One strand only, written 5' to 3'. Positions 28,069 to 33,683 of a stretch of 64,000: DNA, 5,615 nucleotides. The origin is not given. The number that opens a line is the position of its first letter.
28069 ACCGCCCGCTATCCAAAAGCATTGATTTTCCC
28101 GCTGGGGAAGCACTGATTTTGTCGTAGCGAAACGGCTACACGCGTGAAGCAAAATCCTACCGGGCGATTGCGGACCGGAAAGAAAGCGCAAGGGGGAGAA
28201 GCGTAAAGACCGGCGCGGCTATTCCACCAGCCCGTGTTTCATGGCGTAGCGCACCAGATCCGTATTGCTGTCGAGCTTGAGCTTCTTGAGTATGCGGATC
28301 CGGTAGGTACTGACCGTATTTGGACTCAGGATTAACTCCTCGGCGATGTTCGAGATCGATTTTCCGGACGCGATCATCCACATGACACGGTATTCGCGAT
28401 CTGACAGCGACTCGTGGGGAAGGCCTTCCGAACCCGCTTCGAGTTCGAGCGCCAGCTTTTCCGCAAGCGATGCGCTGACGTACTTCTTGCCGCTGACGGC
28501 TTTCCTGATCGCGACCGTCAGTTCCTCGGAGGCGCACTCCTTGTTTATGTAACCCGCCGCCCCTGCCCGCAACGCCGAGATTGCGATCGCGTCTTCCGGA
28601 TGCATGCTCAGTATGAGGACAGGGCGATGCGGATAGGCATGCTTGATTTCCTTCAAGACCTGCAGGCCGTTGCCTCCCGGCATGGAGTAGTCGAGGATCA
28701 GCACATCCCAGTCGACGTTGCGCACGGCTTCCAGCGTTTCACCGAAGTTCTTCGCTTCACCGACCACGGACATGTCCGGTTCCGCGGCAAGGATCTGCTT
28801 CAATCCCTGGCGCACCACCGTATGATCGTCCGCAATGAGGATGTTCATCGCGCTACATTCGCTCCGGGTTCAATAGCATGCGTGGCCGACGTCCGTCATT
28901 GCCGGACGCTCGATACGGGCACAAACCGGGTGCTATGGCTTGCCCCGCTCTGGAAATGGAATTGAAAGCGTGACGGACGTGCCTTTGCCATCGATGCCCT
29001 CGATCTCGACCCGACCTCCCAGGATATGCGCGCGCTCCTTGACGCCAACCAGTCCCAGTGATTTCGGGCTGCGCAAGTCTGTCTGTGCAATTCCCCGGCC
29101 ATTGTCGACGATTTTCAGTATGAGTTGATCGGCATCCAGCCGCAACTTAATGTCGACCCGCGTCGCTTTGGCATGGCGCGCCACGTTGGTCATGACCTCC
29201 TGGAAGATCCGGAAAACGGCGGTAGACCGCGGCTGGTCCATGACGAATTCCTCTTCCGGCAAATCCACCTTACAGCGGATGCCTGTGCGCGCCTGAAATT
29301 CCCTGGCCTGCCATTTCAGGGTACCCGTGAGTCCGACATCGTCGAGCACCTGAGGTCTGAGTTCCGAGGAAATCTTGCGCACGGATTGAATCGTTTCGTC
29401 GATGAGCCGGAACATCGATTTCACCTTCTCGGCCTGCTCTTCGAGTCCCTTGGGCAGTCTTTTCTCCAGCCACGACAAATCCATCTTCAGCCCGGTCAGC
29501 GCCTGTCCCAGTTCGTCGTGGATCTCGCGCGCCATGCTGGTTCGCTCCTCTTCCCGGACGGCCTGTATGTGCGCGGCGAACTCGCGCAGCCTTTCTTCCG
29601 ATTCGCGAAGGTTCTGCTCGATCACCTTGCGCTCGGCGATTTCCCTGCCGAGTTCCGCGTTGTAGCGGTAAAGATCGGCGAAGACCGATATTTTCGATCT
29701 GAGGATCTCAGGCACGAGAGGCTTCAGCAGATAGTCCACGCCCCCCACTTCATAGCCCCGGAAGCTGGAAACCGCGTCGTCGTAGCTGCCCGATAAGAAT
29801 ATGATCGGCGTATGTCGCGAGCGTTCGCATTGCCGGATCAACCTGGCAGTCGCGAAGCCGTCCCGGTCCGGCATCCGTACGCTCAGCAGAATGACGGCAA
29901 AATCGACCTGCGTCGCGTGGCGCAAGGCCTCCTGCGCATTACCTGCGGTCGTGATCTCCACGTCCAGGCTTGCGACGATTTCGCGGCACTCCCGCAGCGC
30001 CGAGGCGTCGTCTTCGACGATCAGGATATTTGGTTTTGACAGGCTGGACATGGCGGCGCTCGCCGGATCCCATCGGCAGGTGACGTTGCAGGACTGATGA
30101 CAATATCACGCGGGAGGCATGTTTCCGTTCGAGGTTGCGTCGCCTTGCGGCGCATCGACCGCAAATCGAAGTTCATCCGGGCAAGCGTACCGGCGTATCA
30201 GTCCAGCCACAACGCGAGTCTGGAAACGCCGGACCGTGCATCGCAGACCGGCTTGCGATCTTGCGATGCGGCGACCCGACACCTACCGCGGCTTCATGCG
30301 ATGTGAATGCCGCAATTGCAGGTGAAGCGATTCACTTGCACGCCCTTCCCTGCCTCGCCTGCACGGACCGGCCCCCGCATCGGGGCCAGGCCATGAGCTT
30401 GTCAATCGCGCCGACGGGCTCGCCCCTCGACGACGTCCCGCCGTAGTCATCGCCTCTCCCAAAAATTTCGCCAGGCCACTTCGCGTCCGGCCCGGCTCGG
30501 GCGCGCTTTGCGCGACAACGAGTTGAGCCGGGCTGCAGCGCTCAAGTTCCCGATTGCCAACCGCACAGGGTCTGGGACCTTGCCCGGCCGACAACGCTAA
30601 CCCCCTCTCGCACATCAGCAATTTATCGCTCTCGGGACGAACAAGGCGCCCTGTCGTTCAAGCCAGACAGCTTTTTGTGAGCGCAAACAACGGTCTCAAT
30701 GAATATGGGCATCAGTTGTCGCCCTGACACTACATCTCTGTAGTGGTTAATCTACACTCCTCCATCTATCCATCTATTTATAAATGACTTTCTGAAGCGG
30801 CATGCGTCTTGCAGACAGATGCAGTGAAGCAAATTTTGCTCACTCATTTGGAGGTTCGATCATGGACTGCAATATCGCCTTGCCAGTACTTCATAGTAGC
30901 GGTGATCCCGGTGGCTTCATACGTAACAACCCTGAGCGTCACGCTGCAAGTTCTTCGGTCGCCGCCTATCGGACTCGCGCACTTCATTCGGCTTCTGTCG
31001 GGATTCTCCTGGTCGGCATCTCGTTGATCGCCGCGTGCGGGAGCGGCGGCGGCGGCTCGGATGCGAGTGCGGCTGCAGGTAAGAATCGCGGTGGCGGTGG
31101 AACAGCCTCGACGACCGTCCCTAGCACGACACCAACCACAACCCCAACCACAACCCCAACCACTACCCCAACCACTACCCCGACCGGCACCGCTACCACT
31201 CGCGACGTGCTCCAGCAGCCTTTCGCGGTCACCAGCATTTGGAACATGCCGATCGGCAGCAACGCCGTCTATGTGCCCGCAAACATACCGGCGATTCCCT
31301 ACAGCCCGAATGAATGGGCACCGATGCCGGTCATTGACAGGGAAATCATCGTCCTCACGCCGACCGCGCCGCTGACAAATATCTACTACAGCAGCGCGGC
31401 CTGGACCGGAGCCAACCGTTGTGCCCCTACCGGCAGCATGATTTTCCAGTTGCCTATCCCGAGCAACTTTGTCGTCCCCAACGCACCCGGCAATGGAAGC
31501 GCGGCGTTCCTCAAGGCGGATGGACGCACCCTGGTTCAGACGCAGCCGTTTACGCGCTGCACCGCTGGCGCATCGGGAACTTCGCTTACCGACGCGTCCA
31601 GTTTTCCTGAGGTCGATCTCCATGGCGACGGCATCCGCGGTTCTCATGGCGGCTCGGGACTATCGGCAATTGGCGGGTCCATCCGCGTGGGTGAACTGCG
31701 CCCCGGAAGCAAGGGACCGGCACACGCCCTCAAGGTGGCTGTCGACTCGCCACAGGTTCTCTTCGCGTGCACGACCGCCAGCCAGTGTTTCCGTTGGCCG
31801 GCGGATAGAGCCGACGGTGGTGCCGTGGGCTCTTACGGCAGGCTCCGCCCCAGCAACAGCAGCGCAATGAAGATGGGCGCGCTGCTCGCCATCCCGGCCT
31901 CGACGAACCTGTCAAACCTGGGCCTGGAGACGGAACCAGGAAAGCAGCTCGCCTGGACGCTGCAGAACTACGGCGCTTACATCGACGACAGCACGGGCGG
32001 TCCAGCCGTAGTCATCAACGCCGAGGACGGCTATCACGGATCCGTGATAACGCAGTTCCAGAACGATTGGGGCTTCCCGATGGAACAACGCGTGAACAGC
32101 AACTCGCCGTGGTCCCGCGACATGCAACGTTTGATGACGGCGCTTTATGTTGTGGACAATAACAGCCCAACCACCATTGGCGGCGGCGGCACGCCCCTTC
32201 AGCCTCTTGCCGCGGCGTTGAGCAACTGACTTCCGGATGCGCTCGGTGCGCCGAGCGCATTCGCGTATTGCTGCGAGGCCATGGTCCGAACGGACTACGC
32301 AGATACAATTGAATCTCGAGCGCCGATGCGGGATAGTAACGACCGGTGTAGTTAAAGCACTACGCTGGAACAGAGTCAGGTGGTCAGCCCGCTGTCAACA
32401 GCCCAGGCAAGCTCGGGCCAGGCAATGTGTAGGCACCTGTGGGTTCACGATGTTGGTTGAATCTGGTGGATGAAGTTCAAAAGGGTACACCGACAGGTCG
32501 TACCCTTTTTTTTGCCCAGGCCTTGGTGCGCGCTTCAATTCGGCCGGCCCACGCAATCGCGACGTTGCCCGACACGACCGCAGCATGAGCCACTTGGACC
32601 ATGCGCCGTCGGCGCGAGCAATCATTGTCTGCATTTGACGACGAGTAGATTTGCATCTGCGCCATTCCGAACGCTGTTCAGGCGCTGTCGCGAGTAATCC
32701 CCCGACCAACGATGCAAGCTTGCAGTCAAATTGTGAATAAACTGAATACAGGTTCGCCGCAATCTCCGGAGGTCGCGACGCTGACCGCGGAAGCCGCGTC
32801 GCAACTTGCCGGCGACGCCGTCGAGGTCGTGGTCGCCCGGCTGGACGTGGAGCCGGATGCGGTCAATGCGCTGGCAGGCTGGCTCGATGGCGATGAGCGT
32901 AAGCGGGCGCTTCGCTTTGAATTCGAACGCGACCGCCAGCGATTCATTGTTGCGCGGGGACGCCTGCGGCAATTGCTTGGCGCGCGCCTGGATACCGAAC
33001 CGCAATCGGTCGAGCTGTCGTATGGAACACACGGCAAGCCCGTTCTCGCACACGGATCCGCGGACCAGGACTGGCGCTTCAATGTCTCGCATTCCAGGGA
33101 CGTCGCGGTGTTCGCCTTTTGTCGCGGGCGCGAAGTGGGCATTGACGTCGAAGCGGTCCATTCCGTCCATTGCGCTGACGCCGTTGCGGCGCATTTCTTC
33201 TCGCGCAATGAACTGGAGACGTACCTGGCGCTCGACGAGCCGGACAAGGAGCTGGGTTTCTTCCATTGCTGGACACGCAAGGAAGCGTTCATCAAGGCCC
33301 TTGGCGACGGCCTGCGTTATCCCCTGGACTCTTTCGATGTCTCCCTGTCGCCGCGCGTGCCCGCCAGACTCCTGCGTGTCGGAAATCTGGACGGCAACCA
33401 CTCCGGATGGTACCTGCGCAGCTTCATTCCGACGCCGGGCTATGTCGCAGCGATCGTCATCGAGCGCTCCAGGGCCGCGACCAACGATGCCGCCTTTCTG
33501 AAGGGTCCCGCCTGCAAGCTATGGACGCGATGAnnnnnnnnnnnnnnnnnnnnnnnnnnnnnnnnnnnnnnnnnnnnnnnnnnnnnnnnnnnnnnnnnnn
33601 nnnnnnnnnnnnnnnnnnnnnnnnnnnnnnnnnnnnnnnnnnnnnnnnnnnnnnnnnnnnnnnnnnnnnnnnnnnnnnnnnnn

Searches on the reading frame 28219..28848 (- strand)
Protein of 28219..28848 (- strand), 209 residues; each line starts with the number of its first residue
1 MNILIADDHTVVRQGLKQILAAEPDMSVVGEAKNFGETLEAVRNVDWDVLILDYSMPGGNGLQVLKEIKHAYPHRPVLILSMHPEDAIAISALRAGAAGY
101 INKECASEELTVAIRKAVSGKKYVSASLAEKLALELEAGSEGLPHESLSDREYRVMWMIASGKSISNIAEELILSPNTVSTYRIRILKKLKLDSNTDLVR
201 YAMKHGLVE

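Call 12: search_protein_families(library=pfam, proteins=[window:28219-28848:-], max_evalue=0.001)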
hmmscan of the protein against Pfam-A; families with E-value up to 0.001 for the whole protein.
window:28219-28848:- (209 aa): 2 families
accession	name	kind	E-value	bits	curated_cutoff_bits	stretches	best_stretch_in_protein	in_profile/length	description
PF00072.30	Response_reg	-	1.1e-27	96.8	30.2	1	3-115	1-111/111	Response regulator receiver domain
PF00196.25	GerE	-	2.9e-17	62.5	23.5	1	146-202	1-57/57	Bacterial regulatory proteins, luxR family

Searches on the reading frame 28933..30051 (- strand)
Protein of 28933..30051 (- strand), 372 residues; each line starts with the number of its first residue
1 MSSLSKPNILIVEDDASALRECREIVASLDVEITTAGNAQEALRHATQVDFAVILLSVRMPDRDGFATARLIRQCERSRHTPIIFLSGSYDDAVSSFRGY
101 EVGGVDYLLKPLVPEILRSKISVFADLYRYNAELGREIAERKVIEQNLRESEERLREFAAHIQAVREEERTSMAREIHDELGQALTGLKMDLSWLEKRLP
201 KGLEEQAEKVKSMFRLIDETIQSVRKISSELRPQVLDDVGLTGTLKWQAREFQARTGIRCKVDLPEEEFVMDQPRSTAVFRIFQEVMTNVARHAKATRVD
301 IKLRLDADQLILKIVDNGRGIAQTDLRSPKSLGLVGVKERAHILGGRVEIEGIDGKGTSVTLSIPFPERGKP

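Call 12: search_protein_families(library=pfam, proteins=[window:28933-30051:-], max_evalue=0.001)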
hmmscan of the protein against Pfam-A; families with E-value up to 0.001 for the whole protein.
window:28933-30051:- (372 aa): 4 families
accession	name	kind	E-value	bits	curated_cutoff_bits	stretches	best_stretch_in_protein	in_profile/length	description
PF00072.30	Response_reg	-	4.5e-19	69.1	30.2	1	9-121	1-110/111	Response regulator receiver domain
PF07730.19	HisKA_3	-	3.9e-16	59.8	24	1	169-236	1-68/68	Histidine kinase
PF02518.31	HATPase_c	-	7.5e-14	52.6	26.4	1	277-367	4-110/111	Histidine kinase-, DNA gyrase B-, and HSP90-like ATPase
PF13581.12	HATPase_c_2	-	0.00084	19.8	27.4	0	282-329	35-86/127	Histidine kinase-like ATPase domain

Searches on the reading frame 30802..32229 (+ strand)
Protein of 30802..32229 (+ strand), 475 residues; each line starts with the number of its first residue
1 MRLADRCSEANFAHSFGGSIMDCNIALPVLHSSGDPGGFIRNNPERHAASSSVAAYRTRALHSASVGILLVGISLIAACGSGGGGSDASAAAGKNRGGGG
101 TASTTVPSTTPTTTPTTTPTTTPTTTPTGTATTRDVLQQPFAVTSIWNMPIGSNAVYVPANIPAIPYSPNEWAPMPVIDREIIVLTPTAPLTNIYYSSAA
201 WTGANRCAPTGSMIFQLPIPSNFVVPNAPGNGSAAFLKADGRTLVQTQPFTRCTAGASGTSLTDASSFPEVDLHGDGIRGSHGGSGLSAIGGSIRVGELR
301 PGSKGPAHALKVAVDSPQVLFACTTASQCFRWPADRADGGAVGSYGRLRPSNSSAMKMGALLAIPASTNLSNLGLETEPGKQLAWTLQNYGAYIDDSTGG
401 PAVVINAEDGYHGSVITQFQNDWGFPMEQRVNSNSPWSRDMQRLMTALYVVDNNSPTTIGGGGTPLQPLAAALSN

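Call 4: search_protein_families(library=pfam, proteins=[window:30802-32229:+], max_evalue=0.01)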
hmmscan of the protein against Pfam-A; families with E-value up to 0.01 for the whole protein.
window:30802-32229:+ (475 aa): 1 family
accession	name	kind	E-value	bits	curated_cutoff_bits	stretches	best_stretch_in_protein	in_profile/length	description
PF01456.22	Mucin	-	0.00065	20.2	34.7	1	79-133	24-80/143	Mucin-like glycoprotein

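Call 32: search_protein_families(library=ncbifam, proteins=[window:30802-32229:+], max_evalue=0.001)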
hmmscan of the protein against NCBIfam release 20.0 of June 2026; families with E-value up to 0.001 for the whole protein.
window:30802-32229:+ (475 aa): 0 families

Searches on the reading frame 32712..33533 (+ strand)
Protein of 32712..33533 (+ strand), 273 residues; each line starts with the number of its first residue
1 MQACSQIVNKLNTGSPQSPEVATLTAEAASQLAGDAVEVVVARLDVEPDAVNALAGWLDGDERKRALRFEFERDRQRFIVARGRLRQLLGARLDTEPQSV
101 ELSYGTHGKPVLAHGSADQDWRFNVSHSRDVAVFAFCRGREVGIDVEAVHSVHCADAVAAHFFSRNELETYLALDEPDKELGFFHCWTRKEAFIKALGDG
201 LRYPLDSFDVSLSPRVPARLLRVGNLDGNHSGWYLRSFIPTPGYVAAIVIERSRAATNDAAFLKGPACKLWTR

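Call 4: search_protein_families(library=pfam, proteins=[window:32712-33533:+], max_evalue=0.01)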
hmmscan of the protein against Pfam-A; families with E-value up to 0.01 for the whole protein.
window:32712-33533:+ (273 aa): 2 families
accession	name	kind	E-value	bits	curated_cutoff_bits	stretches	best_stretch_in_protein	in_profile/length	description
PF01648.25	ACPS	-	1.2e-16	61.2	25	1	142-248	2-110/111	4'-phosphopantetheinyl transferase superfamily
PF22624.1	AASDHPPT_N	-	5.8e-12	46.2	27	1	54-135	13-96/100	4'-phosphopantetheinyl transferase, N-terminal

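Call 32: search_protein_families(library=ncbifam, proteins=[window:32712-33533:+], max_evalue=0.001)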
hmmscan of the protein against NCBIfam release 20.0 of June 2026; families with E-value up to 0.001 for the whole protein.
window:32712-33533:+ (273 aa): 4 families
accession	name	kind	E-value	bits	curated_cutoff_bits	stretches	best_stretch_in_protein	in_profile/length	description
NF042922.1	4PPT_HetI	equivalog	5.9e-47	159.9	370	1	24-254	6-228/235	4'-phosphopantetheinyl transferase HetI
NF007676.0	PRK10351.1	equivalog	1.2e-15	57.7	174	1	86-200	38-146/195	4'-phosphopantetheinyl transferase AcpT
NF047349.1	4PPT_AusB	equivalog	4.1e-12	46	225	1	65-211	28-162/205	aureusimine biosynthesis 4'-phosphopantetheinyl transferase AusB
TIGR00556.1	pantethn_trn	domain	2.6e-11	43.7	45.35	1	141-207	4-74/128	phosphopantetheine--protein transferase domain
